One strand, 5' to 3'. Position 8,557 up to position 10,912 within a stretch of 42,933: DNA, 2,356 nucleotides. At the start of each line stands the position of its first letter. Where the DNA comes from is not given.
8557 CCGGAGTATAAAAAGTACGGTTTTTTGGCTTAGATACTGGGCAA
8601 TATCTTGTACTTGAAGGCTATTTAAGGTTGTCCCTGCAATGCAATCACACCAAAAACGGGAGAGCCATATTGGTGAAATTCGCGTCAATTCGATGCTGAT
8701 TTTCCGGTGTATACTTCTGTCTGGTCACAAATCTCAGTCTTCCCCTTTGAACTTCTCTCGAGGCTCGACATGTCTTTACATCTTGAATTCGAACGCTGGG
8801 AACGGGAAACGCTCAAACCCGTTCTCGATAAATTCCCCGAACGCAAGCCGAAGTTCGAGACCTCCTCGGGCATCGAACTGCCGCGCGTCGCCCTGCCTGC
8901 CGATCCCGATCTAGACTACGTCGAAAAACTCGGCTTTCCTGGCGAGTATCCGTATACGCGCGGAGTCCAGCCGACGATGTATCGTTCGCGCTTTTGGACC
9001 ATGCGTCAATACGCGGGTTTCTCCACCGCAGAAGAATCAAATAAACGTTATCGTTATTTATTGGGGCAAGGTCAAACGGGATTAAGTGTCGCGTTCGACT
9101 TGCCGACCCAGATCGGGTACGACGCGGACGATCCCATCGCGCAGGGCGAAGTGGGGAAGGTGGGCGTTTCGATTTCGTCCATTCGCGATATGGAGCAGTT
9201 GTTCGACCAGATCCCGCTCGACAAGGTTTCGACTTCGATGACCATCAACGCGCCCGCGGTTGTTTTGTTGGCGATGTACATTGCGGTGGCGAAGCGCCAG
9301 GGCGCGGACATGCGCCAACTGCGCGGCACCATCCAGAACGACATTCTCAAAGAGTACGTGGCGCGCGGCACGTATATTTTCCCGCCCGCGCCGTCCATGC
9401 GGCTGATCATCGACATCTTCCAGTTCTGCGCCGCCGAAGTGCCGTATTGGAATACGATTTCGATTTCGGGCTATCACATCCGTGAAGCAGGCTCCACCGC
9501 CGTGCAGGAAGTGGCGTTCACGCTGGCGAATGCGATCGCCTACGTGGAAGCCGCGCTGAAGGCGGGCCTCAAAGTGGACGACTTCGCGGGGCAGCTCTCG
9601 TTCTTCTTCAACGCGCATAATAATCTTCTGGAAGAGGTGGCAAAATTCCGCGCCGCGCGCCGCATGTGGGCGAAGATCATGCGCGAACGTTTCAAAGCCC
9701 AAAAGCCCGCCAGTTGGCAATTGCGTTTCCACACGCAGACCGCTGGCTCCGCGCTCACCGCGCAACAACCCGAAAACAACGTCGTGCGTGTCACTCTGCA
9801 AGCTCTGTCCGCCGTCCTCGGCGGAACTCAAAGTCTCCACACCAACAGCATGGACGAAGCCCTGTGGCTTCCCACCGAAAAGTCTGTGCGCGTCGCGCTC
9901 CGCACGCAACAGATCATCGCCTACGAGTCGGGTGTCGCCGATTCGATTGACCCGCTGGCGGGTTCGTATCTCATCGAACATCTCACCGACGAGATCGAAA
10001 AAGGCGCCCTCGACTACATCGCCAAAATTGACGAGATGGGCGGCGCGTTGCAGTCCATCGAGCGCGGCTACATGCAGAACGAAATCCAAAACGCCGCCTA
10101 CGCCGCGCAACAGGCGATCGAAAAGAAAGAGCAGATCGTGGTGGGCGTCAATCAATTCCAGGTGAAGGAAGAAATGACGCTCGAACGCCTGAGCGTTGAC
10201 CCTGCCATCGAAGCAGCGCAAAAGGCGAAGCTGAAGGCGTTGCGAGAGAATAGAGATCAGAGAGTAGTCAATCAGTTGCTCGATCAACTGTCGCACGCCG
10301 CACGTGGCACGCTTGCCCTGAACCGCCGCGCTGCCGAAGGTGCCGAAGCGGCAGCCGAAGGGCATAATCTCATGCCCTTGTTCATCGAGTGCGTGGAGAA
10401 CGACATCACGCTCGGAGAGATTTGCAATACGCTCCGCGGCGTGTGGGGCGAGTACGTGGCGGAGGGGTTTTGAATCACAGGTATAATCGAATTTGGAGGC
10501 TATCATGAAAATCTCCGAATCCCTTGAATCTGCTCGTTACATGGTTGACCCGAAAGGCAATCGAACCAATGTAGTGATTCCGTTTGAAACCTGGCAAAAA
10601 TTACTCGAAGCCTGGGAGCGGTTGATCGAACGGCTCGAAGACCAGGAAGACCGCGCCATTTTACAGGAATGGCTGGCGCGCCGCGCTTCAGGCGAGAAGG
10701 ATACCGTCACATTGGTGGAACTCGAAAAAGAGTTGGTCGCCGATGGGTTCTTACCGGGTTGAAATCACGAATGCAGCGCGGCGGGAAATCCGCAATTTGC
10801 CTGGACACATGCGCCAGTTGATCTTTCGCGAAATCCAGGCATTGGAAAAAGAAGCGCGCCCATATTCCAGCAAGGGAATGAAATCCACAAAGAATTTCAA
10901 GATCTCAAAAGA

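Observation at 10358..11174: TA cassette inserted at the mutase gene 3' end, flanked by a diverged duplicate of that end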

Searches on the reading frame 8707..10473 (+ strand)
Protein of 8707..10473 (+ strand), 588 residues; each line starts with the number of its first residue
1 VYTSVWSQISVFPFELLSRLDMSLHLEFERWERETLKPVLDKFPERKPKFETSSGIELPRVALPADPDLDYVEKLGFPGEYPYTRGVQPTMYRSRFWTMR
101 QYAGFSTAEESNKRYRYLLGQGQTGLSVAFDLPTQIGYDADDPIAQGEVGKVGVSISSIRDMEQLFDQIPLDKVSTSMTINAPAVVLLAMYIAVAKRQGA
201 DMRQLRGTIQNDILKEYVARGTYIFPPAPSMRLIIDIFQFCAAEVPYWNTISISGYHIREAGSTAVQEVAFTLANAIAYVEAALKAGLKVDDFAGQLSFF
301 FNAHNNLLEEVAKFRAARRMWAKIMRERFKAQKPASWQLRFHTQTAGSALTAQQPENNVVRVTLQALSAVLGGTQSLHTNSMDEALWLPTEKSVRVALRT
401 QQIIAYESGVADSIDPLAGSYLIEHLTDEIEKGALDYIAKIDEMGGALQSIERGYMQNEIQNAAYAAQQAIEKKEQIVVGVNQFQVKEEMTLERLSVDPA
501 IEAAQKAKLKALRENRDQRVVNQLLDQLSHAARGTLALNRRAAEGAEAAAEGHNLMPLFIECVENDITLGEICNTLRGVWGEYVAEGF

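Call 5: search_protein_families(library=pfam, proteins=[window:8707-10473:+], max_evalue=0.01)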
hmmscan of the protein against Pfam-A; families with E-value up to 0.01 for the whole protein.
window:8707-10473:+ (588 aa): 1 family
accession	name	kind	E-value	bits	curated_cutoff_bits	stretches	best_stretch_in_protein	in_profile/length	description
PF01642.28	MM_CoA_mutase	-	5.3e-225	748.2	22.1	1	52-581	2-512/512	Methylmalonyl-CoA mutase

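Call 7: find_homologous_proteins(query=window:8707-10473:+, max_evalue=1e-100)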
Query window:8707-10473:+ (588 aa): 8000 proteins with E <= 1e-100 among 8000 candidates; the best 120 are listed.
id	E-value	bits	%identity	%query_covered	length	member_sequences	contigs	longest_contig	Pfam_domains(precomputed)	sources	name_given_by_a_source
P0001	0.0e+0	1266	100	96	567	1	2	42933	PF01642.29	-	-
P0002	0.0e+0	1247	-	-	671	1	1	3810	PF01642.29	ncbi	ncbi:MAG TPA: methylmalonyl-CoA mutase family protein, partial [Anaerolineales bacterium]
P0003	0.0e+0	1079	88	96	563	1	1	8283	PF01642.29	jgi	jgi:methylmalonyl-CoA mutase N-terminal domain/subunit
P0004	0.0e+0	1079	87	96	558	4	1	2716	PF01642.29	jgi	jgi:methylmalonyl-CoA mutase N-terminal domain/subunit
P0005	0.0e+0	1077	87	96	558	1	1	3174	PF01642.29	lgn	-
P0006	0.0e+0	1077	87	96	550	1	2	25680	PF01642.29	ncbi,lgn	-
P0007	0.0e+0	1075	87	96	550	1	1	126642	PF01642.29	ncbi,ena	-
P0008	0.0e+0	1070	86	96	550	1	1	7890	PF01642.29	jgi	-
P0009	0.0e+0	1070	87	96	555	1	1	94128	PF01642.29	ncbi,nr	ncbi:MAG: methylmalonyl-CoA mutase family protein [Chloroflexi bacterium]|nr:methylmalonyl-CoA mutas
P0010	0.0e+0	1070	86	97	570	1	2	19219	PF01642.29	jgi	jgi:methylmalonyl-CoA mutase N-terminal domain/subunit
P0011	0.0e+0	1068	87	95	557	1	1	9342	PF01642.29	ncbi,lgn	-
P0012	0.0e+0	1068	87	96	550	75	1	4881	PF01642.29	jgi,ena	-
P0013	0.0e+0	1067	86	96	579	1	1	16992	PF01642.29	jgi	jgi:methylmalonyl-CoA mutase, N-terminal domain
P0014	0.0e+0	1067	87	96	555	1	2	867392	PF01642.29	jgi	jgi:methylmalonyl-CoA mutase N-terminal domain/subunit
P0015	0.0e+0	1067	86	96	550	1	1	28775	PF01642.29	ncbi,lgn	-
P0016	0.0e+0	1066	86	96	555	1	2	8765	PF01642.29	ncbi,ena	-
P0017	0.0e+0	1065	86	96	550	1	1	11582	PF01642.29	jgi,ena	-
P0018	0.0e+0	1065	86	96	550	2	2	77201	PF01642.29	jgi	jgi:methylmalonyl-CoA mutase N-terminal domain/subunit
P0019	0.0e+0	1063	86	96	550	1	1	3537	PF01642.29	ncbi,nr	ncbi:MAG: methylmalonyl-CoA mutase family protein [Anaerolineales bacterium]|nr:methylmalonyl-CoA mu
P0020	0.0e+0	1063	86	96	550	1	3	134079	PF01642.29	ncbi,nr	ncbi:MAG: methylmalonyl-CoA mutase family protein [Anaerolineales bacterium]|nr:methylmalonyl-CoA mu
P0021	0.0e+0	1063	86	96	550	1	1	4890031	PF01642.29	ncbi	ncbi:MAG: methylmalonyl-CoA mutase family protein [Anaerolineales bacterium]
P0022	0.0e+0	1063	86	96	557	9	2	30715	PF01642.29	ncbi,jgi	-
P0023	0.0e+0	1063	86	96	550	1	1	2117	PF01642.29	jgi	jgi:methylmalonyl-CoA mutase N-terminal domain/subunit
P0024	0.0e+0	1062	86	96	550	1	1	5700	PF01642.29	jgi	jgi:methylmalonyl-CoA mutase N-terminal domain/subunit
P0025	0.0e+0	1062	86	96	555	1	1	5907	PF01642.29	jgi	jgi:methylmalonyl-CoA mutase N-terminal domain/subunit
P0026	0.0e+0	1062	86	96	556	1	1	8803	PF01642.29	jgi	jgi:methylmalonyl-CoA mutase N-terminal domain/subunit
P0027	0.0e+0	1062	86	96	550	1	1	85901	PF01642.29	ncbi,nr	ncbi:MAG: methylmalonyl-CoA mutase family protein [Chloroflexi bacterium]|nr:methylmalonyl-CoA mutas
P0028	0.0e+0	1061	84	98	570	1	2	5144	PF01642.29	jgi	jgi:methylmalonyl-CoA mutase N-terminal domain/subunit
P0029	0.0e+0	1061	85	95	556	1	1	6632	PF01642.29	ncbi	-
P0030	0.0e+0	1060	86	96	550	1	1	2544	PF01642.29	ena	-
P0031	0.0e+0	1060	86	96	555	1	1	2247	PF01642.29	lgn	-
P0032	0.0e+0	1060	86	96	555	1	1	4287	PF01642.29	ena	-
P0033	0.0e+0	1060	86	96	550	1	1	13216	PF01642.29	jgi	jgi:methylmalonyl-CoA mutase, N-terminal domain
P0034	0.0e+0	1059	85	96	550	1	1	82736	PF01642.29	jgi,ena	-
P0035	0.0e+0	1059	84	98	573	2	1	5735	PF01642.29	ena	-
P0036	0.0e+0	1059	85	95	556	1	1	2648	PF01642.29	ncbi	-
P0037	0.0e+0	1059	85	95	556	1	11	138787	PF01642.29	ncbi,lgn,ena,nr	ncbi:MAG: methylmalonyl-CoA mutase [Chloroflexi bacterium CFX1]|nr:methylmalonyl-CoA mutase [Chlorof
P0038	0.0e+0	1059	86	96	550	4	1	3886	PF01642.29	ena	-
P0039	0.0e+0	1059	86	96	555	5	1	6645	PF01642.29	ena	-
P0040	0.0e+0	1058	86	96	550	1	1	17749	PF01642.29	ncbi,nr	ncbi:MAG: methylmalonyl-CoA mutase family protein [Anaerolineales bacterium]|nr:methylmalonyl-CoA mu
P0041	0.0e+0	1058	86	96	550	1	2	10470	PF01642.29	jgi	jgi:methylmalonyl-CoA mutase N-terminal domain/subunit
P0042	0.0e+0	1058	85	96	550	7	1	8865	PF01642.29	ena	-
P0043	0.0e+0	1058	84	96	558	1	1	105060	PF01642.29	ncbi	ncbi:MAG: methylmalonyl-CoA mutase family protein [Anaerolineales bacterium]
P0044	0.0e+0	1058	86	96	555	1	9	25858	PF01642.29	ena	-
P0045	0.0e+0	1057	84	97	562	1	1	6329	PF01642.29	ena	-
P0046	0.0e+0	1057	86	96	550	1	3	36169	PF01642.29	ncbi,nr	ncbi:MAG TPA: methylmalonyl-CoA mutase family protein [Anaerolineales bacterium]|nr:methylmalonyl-Co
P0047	0.0e+0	1057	86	96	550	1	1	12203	PF01642.29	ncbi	-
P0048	0.0e+0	1056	85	96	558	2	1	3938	PF01642.29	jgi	-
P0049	0.0e+0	1056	86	96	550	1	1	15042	PF01642.29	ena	-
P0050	0.0e+0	1056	86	96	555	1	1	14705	PF01642.29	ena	-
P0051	0.0e+0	1056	84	97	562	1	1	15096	PF01642.29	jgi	-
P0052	0.0e+0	1056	84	96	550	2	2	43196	PF01642.29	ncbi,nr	ncbi:MAG: methylmalonyl-CoA mutase family protein [Anaerolineales bacterium]|nr:methylmalonyl-CoA mu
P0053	0.0e+0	1056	86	96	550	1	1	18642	PF01642.29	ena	-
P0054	0.0e+0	1056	86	96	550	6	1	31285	PF01642.29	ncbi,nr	ncbi:MAG TPA: methylmalonyl-CoA mutase family protein [Anaerolineales bacterium]|nr:methylmalonyl-Co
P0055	0.0e+0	1056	86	96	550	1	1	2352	PF01642.29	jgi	-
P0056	0.0e+0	1055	85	96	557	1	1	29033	PF01642.29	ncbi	-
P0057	0.0e+0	1055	85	96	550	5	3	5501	PF01642.29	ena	-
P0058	0.0e+0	1055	86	96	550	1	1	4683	PF01642.29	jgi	jgi:methylmalonyl-CoA mutase N-terminal domain/subunit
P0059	0.0e+0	1055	85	96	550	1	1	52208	PF01642.29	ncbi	-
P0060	0.0e+0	1055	86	96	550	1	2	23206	PF01642.29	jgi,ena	-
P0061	0.0e+0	1055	86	96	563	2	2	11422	PF01642.29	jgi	jgi:methylmalonyl-CoA mutase N-terminal domain/subunit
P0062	0.0e+0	1055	85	96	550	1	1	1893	PF01642.29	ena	-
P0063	0.0e+0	1054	85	96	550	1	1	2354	PF01642.29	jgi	-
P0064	0.0e+0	1054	84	96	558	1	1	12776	PF01642.29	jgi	jgi:methylmalonyl-CoA mutase, N-terminal domain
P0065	0.0e+0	1054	86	96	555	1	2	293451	PF01642.29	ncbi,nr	ncbi:methylmalonyl-CoA mutase, N-terminal domain [Anaerolineales bacterium]|nr:methylmalonyl-CoA mut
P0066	0.0e+0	1053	85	96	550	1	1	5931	PF01642.29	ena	-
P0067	0.0e+0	1053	85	96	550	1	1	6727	PF01642.29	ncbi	-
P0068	0.0e+0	1053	86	96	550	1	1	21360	PF01642.29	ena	-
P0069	0.0e+0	1053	85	96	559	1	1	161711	PF01642.29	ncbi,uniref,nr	ncbi:methylmalonyl-CoA mutase family protein [Candidatus Villigracilis affinis]|uniref:acyl-CoA muta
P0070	0.0e+0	1053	84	96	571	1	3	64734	PF01642.29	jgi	-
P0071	0.0e+0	1053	85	96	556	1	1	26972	PF01642.29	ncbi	-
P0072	0.0e+0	1052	84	96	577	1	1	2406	PF01642.29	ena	-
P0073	0.0e+0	1052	83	96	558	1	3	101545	PF01642.29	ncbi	ncbi:MAG: methylmalonyl-CoA mutase family protein [Anaerolineales bacterium]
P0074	0.0e+0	1051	85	96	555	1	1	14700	PF01642.29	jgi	jgi:methylmalonyl-CoA mutase, N-terminal domain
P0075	0.0e+0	1051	84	98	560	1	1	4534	PF01642.29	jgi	jgi:methylmalonyl-CoA mutase N-terminal domain/subunit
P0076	0.0e+0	1051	85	96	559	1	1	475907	PF01642.29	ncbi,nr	ncbi:MAG: methylmalonyl-CoA mutase family protein [Chloroflexi bacterium]|nr:methylmalonyl-CoA mutas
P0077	0.0e+0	1051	85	96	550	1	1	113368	PF01642.29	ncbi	-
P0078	0.0e+0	1050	85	96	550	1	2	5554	PF01642.29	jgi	jgi:methylmalonyl-CoA mutase N-terminal domain/subunit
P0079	0.0e+0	1050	83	97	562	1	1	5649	PF01642.29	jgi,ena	-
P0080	0.0e+0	1050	85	96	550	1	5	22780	PF01642.29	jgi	jgi:methylmalonyl-CoA mutase N-terminal domain/subunit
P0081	0.0e+0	1050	85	96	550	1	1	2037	PF01642.29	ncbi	-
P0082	0.0e+0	1050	85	96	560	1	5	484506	PF01642.29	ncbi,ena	-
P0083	0.0e+0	1050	85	96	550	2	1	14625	PF01642.29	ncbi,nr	ncbi:MAG: methylmalonyl-CoA mutase [Anaerolineaceae bacterium]|nr:MAG: methylmalonyl-CoA mutase [Ana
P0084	0.0e+0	1050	86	96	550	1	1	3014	PF01642.29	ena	-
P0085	0.0e+0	1050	85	96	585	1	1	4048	PF01642.29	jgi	jgi:methylmalonyl-CoA mutase, N-terminal domain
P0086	0.0e+0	1050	85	96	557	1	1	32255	PF01642.29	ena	-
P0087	0.0e+0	1049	84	96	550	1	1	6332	PF01642.29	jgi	jgi:methylmalonyl-CoA mutase N-terminal domain/subunit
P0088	0.0e+0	1049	85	96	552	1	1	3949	PF01642.29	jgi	jgi:methylmalonyl-CoA mutase, N-terminal domain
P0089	0.0e+0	1049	84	96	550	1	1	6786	PF01642.29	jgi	jgi:methylmalonyl-CoA mutase, N-terminal domain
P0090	0.0e+0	1049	85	96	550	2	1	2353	PF01642.29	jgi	jgi:methylmalonyl-CoA mutase N-terminal domain/subunit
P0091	0.0e+0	1049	85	96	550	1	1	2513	PF01642.29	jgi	jgi:methylmalonyl-CoA mutase N-terminal domain/subunit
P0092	0.0e+0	1049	85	96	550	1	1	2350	PF01642.29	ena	-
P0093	0.0e+0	1049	85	96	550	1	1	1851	PF01642.29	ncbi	-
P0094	0.0e+0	1049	84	97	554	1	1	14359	PF01642.29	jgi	jgi:methylmalonyl-CoA mutase, N-terminal domain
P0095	0.0e+0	1048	85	96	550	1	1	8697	PF01642.29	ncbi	ncbi:MAG: methylmalonyl-CoA mutase [Chloroflexota bacterium]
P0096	0.0e+0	1048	85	96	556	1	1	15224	PF01642.29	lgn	-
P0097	0.0e+0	1048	84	96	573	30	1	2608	PF01642.29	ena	-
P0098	0.0e+0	1048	85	96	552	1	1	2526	PF01642.29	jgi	jgi:methylmalonyl-CoA mutase N-terminal domain/subunit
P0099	0.0e+0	1048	85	96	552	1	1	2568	PF01642.29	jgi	jgi:methylmalonyl-CoA mutase N-terminal domain/subunit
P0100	0.0e+0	1048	85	96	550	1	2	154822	PF01642.29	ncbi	ncbi:MAG: methylmalonyl-CoA mutase family protein [Anaerolineales bacterium]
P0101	0.0e+0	1048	85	96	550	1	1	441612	PF01642.29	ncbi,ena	-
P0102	0.0e+0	1048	84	96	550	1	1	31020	PF01642.29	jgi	jgi:methylmalonyl-CoA mutase, N-terminal domain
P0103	0.0e+0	1047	84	96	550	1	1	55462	PF01642.29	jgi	jgi:methylmalonyl-CoA mutase N-terminal domain/subunit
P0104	0.0e+0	1047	84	96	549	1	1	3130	PF01642.29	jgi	jgi:methylmalonyl-CoA mutase N-terminal domain/subunit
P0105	0.0e+0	1047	85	96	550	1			PF01642.29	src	-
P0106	0.0e+0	1047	84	96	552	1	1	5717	PF01642.29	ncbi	-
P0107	0.0e+0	1047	84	96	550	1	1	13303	PF01642.29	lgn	-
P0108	0.0e+0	1047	85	96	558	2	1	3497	PF01642.29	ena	-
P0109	0.0e+0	1047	85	96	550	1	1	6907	PF01642.29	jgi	jgi:methylmalonyl-CoA mutase N-terminal domain/subunit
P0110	0.0e+0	1047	85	96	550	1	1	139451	PF01642.29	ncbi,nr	ncbi:MAG: methylmalonyl-CoA mutase family protein [Chloroflexi bacterium]|nr:methylmalonyl-CoA mutas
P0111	0.0e+0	1047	85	96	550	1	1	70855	PF01642.29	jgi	jgi:methylmalonyl-CoA mutase, N-terminal domain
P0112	0.0e+0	1047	84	96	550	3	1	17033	PF01642.29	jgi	jgi:methylmalonyl-CoA mutase N-terminal domain/subunit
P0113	0.0e+0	1046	84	96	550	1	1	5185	PF01642.29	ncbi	ncbi:MAG: methylmalonyl-CoA mutase family protein [Anaerolineales bacterium]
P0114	0.0e+0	1046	85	96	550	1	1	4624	PF01642.29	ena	-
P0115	0.0e+0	1046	85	96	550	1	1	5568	PF01642.29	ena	-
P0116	0.0e+0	1046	84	96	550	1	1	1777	PF01642.29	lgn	-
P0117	0.0e+0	1046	84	96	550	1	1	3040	PF01642.29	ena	-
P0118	0.0e+0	1046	84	96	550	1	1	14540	PF01642.29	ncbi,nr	ncbi:MAG: methylmalonyl-CoA mutase family protein [Anaerolineales bacterium]|nr:methylmalonyl-CoA mu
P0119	0.0e+0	1046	85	96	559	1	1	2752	PF01642.29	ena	-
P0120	0.0e+0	1046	85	96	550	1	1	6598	PF01642.29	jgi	jgi:methylmalonyl-CoA mutase, N-terminal domain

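Call 40: find_encoding_contigs(protein=P0003, flank=4000, max_places=3)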
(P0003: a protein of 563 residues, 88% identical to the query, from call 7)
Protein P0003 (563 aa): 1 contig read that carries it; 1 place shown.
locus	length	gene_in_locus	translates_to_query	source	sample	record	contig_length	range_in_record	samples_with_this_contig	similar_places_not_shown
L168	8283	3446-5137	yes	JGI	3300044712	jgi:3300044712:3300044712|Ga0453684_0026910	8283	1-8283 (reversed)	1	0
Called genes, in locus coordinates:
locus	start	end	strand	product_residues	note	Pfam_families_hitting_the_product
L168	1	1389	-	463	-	?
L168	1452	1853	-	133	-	-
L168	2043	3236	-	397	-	PF07690:MFS_1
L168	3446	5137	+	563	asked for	PF01642:MM_CoA_mutase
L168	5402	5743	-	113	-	-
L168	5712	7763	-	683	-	PF13191:AAA_16 (faint), PF25199:nSTAND_NTPase5 (faint), PF13401:AAA_22 (faint)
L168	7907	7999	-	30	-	-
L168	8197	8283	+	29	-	?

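Call 41: find_encoding_contigs(protein=P0010, flank=4000, max_places=3)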
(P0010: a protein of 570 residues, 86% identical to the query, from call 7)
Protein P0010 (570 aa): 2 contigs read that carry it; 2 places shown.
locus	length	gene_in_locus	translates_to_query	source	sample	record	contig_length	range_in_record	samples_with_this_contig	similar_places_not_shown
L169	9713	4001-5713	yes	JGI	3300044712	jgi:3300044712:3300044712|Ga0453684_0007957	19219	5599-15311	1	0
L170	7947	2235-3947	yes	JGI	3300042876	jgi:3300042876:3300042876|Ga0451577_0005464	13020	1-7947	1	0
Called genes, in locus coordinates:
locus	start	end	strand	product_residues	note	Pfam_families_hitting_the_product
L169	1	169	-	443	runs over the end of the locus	PF04055:Radical_SAM, PF13186:SPASM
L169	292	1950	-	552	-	-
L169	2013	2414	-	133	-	-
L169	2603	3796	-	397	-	PF07690:MFS_1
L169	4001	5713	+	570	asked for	PF01642:MM_CoA_mutase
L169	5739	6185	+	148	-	PF04480:DUF559, PF18741:MTES_1575 (weak)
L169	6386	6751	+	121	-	-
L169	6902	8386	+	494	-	PF09587:PGA_cap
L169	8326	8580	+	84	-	-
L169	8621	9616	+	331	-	PF07676:PD40 (faint), PF26550:Tricorn_2nd, PF26549:Tricorn_N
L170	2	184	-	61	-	?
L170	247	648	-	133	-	-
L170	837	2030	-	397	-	PF07690:MFS_1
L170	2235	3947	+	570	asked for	PF01642:MM_CoA_mutase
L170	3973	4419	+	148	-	PF04480:DUF559, PF18741:MTES_1575 (weak)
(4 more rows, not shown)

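Call 42: find_encoding_contigs(protein=P0018, flank=4000, max_places=3)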
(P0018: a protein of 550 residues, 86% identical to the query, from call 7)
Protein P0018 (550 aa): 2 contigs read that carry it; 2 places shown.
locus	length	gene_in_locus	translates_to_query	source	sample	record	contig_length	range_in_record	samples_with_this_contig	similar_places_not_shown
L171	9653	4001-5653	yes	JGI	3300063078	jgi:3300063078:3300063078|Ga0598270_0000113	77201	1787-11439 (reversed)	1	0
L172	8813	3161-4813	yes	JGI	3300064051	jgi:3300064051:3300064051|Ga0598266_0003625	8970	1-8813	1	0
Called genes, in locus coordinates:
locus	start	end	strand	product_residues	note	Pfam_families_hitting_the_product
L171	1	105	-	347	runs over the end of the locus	PF04389:Peptidase_M28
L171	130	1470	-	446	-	PF05402:PqqD (faint), PF04055:Radical_SAM, PF13186:SPASM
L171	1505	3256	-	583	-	-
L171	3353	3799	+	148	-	-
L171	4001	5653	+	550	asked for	PF01642:MM_CoA_mutase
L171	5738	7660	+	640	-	PF02463:SMC_N (faint), PF13175:AAA_15, PF13304:AAA_21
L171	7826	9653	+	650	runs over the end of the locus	PF10114:PocR, PF02518:HATPase_c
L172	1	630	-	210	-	?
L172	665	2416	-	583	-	-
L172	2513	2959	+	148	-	-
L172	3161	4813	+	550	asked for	PF01642:MM_CoA_mutase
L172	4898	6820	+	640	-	PF02463:SMC_N (faint), PF13175:AAA_15, PF13304:AAA_21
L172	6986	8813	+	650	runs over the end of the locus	PF10114:PocR, PF02518:HATPase_c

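Call 53: search_protein_families(library=ncbifam, proteins=[window:8770-10473:+], max_evalue=0.001)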
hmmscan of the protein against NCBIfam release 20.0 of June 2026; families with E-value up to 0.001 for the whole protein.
window:8770-10473:+ (567 aa): 4 families
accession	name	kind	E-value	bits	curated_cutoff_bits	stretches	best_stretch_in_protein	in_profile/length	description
TIGR00641.1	acid_CoA_mut_N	subfamily_domain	5.5e-238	790.5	303.8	1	29-565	1-525/528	methylmalonyl-CoA mutase N-terminal domain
NF006944.0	PRK09426.1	equivalog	2e-195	650.9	876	1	23-565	29-554/721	methylmalonyl-CoA mutase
NF045497.1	IsobCoAmut_IcmF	equivalog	3e-103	346.5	1500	2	181-562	705-1072/1076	fused isobutyryl-CoA mutase/GTPase IcmF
TIGR00642.1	mmCoA_mut_beta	equivalog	1.4e-52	178.8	617.25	1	19-480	34-466/620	methylmalonyl-CoA mutase small subunit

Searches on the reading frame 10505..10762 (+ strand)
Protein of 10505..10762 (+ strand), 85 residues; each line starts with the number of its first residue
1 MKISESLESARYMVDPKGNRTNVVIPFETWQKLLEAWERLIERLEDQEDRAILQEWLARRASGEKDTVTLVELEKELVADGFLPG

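Call 5: search_protein_families(library=pfam, proteins=[window:10505-10762:+], max_evalue=0.01)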
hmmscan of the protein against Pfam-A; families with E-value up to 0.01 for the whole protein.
window:10505-10762:+ (85 aa): 2 families
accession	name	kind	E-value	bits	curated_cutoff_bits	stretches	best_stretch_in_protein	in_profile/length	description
PF18506.7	RelB-like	-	3.2e-06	27.3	27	1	11-38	5-32/62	RelB Antitoxin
PF19807.5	DUF6290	-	0.00042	20.9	27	1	40-77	35-72/72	Family of unknown function (DUF6290)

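Call 53: search_protein_families(library=ncbifam, proteins=[window:10505-10762:+], max_evalue=0.001)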
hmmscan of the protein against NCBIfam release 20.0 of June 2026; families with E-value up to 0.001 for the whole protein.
window:10505-10762:+ (85 aa): 1 family
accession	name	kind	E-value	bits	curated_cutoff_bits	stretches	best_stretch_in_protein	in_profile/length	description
NF048017.1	antitoxin_RelB_like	equivalog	0.00073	19.7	50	0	39-77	28-66/70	type II toxin-antitoxin system RelB family antitoxin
